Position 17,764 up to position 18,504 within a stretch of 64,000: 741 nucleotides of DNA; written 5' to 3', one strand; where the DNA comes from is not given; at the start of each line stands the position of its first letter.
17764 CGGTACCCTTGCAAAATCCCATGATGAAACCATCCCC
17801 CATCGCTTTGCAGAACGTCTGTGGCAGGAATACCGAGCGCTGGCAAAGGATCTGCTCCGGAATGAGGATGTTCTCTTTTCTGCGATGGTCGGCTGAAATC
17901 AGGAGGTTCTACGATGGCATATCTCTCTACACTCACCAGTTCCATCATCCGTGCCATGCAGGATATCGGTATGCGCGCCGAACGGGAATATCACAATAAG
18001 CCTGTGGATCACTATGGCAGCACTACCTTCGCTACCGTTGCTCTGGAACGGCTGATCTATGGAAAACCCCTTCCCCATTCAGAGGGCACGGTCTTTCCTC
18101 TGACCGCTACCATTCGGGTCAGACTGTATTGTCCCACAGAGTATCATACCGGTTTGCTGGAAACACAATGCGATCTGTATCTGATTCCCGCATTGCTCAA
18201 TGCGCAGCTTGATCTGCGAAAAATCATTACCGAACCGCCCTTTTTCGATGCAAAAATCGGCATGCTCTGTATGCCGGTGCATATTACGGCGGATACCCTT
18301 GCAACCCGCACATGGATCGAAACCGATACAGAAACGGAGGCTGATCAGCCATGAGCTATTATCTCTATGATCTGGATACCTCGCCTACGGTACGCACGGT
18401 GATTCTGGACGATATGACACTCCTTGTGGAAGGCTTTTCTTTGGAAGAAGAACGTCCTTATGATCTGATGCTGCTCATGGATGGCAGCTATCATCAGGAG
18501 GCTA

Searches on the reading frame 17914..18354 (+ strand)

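Call 8: search_protein_families(library=pfam, proteins=[window:17914-18354:+], max_evalue=0.01)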
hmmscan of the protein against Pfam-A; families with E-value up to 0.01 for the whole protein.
window:17914-18354:+ (146 aa): 0 families

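Call 9: search_protein_families(library=phrogs, proteins=[window:17914-18354:+], max_evalue=0.01)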
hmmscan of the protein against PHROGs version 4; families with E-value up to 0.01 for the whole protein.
window:17914-18354:+ (146 aa): 0 families

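Call 27: search_protein_families(library=phrogs, proteins=[window:17914-18354:+], max_evalue=0.01)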
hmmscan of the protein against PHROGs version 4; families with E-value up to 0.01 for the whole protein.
window:17914-18354:+ (146 aa): 0 families

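Call 43: search_protein_families(library=pfam, proteins=[window:17914-18354:+], max_evalue=10)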
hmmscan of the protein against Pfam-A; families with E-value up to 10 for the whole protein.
window:17914-18354:+ (146 aa): 0 families

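Call 87: search_protein_families(library=ncbifam, proteins=[window:17914-18354:+], max_evalue=0.01)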
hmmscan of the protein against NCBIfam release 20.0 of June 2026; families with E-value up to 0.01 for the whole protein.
window:17914-18354:+ (146 aa): 0 families

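Call 88: search_protein_families(library=phrogs, proteins=[window:17914-18354:+], max_evalue=5)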
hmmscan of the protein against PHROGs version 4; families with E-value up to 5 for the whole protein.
window:17914-18354:+ (146 aa): 1 family
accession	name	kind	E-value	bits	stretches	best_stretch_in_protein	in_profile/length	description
phrog_34472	-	unknown function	0.13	13.5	1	120-144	18-42/49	-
